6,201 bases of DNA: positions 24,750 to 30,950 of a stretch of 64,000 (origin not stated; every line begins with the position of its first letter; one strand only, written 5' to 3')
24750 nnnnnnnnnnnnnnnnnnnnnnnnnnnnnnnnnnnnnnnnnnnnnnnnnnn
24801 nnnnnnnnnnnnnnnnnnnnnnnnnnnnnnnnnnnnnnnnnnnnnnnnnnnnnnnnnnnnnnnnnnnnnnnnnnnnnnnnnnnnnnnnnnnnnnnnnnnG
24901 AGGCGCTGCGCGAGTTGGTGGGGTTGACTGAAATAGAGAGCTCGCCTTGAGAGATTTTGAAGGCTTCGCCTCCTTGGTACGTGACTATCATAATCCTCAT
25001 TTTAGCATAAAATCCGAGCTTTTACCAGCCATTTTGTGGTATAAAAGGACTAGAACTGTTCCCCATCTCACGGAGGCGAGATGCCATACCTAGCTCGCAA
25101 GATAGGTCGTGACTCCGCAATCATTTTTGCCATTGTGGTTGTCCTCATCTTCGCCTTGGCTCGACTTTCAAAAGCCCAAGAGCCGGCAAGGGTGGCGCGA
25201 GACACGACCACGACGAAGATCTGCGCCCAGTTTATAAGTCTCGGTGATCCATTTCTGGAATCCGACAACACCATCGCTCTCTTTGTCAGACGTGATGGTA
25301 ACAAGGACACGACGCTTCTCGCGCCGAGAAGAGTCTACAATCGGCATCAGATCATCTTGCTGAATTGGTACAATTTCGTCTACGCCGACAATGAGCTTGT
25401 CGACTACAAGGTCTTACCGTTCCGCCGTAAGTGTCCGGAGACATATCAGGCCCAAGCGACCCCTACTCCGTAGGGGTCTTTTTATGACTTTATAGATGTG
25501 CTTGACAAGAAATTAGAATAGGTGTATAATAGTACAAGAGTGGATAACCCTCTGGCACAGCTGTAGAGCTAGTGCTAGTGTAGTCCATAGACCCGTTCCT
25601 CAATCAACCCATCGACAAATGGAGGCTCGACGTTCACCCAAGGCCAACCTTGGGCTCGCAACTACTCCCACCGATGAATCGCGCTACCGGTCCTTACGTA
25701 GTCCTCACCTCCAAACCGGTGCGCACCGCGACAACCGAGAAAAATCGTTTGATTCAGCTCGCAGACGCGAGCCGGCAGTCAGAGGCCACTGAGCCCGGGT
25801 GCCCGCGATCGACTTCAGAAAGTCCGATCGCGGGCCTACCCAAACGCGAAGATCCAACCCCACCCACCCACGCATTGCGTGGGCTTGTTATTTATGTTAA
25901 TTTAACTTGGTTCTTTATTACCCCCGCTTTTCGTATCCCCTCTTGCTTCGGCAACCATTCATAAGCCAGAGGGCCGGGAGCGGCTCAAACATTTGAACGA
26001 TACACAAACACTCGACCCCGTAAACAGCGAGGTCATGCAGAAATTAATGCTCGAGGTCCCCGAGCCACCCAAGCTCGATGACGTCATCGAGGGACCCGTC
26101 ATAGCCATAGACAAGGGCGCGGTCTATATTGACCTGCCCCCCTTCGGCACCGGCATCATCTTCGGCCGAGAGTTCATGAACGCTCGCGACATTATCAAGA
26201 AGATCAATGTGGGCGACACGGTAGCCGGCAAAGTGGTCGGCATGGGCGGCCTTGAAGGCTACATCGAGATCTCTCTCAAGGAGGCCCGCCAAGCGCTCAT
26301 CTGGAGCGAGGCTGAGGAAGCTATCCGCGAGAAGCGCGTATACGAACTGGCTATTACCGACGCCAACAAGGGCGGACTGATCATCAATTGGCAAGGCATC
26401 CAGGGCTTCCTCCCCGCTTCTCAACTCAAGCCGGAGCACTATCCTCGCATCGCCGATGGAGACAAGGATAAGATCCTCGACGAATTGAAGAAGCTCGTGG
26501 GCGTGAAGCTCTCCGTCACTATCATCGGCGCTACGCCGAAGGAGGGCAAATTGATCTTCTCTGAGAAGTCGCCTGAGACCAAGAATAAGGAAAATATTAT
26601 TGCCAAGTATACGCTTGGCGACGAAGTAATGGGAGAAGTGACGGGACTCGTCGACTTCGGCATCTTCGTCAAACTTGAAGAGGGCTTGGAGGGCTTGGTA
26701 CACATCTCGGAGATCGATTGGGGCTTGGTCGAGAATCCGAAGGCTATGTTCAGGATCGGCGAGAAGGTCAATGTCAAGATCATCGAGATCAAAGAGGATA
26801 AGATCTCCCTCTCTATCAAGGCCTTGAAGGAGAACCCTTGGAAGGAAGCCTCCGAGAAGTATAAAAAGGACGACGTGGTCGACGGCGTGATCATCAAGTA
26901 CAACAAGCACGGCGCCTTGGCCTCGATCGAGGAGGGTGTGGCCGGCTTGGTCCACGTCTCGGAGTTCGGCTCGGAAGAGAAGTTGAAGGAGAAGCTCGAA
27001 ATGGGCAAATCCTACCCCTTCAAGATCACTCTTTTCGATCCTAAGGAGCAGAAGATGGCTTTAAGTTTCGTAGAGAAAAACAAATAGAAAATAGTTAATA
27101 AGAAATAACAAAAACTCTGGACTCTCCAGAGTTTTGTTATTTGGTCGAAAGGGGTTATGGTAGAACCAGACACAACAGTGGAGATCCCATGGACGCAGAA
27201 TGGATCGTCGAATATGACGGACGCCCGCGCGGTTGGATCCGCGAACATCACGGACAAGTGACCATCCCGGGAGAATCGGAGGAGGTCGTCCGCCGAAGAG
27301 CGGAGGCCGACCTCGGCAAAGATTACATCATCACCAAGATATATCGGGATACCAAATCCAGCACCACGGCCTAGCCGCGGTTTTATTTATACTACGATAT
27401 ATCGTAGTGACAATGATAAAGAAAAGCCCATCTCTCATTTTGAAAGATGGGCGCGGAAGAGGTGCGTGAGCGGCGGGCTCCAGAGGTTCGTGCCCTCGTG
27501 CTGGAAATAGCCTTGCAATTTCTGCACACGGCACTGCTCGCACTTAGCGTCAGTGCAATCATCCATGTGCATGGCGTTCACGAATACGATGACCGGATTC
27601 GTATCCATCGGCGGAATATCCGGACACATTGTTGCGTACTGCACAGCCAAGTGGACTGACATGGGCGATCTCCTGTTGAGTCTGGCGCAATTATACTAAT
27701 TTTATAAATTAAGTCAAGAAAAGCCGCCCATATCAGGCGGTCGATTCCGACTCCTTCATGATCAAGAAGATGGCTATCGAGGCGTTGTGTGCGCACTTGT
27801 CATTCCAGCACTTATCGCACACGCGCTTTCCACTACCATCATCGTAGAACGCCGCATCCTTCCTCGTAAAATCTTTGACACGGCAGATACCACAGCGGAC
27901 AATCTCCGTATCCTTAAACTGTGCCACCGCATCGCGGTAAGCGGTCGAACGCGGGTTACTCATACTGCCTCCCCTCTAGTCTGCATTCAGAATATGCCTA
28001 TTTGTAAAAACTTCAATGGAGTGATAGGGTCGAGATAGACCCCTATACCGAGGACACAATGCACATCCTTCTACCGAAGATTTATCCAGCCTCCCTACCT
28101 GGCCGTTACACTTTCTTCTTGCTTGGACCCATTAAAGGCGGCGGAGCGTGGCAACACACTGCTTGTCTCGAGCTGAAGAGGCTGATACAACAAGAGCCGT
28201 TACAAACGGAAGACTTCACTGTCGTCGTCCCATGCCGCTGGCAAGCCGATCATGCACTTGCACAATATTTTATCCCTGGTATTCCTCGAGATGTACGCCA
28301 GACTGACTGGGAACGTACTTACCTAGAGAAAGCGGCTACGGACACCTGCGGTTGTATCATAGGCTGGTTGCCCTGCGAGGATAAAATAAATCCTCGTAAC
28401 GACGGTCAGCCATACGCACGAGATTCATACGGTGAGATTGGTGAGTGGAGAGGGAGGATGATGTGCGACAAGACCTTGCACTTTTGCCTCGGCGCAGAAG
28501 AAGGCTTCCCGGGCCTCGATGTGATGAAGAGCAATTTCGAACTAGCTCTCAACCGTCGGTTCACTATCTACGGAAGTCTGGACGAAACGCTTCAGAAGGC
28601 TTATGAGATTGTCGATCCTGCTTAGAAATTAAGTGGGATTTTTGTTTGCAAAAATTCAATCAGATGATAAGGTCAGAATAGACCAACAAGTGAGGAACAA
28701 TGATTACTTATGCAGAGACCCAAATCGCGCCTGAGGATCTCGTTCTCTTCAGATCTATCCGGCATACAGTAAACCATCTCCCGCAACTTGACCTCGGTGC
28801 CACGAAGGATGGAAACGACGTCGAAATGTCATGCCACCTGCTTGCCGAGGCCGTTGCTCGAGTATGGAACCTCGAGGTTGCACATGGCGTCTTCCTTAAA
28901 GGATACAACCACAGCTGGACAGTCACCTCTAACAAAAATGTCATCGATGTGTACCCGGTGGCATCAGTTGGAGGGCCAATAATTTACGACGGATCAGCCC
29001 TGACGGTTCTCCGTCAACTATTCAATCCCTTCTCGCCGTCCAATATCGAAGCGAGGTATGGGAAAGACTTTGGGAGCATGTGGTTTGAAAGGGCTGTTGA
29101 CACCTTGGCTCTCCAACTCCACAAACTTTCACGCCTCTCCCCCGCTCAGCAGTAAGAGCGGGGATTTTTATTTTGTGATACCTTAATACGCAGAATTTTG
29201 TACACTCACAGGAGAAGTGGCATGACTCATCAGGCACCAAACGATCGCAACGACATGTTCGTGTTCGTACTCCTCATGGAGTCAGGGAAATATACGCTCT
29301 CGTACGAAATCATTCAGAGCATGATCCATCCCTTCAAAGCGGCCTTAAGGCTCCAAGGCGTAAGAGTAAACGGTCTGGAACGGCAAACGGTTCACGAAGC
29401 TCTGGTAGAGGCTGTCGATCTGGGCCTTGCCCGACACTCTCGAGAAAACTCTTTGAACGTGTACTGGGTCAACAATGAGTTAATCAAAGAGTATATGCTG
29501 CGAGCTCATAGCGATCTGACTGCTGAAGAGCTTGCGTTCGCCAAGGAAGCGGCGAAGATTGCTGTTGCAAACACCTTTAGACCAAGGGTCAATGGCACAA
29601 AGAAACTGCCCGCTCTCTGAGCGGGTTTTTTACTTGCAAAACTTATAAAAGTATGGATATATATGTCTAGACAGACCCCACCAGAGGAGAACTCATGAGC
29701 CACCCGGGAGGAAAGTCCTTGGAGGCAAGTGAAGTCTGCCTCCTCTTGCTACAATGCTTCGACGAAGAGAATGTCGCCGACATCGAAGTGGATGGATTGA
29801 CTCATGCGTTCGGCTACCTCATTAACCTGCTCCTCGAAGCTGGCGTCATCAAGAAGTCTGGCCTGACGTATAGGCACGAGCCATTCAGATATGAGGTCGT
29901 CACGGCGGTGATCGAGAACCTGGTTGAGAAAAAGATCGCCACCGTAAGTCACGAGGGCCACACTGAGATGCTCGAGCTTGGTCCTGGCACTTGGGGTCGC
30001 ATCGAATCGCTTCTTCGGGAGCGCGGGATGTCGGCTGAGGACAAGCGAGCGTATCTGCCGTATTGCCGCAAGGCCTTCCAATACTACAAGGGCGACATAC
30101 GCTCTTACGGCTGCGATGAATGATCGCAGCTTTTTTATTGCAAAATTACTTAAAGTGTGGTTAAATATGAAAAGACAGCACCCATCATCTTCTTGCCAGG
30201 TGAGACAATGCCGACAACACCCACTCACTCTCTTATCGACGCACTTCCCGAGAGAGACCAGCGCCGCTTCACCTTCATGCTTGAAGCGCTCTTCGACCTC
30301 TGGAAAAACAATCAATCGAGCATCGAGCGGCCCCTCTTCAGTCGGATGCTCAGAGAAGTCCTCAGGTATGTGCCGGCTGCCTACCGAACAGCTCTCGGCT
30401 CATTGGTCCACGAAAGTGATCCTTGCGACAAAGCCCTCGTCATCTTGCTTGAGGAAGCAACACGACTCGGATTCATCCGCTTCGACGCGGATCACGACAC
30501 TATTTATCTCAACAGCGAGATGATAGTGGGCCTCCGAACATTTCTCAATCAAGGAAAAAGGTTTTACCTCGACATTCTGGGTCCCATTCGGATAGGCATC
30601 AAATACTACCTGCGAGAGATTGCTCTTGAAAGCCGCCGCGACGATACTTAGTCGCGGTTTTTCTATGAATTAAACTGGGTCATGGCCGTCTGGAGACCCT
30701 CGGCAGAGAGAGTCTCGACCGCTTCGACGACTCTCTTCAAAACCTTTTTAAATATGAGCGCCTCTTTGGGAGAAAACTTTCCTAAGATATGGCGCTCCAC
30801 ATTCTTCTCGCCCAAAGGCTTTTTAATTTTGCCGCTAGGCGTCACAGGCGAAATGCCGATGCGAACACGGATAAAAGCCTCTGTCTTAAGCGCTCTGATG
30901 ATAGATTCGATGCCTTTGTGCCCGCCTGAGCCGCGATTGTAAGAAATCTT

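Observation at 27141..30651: Array of small single-gene cassettes each with its own sigma70-like promoter, RBS and terminator, sharing a conserved leader motif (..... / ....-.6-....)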

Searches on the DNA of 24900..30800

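Call 90: search_rna_families(source=window, start=24900, end=30800, threshold=evalue, max_evalue=0.1)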
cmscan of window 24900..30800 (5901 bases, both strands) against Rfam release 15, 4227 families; matches with E-value up to 0.1: 0.
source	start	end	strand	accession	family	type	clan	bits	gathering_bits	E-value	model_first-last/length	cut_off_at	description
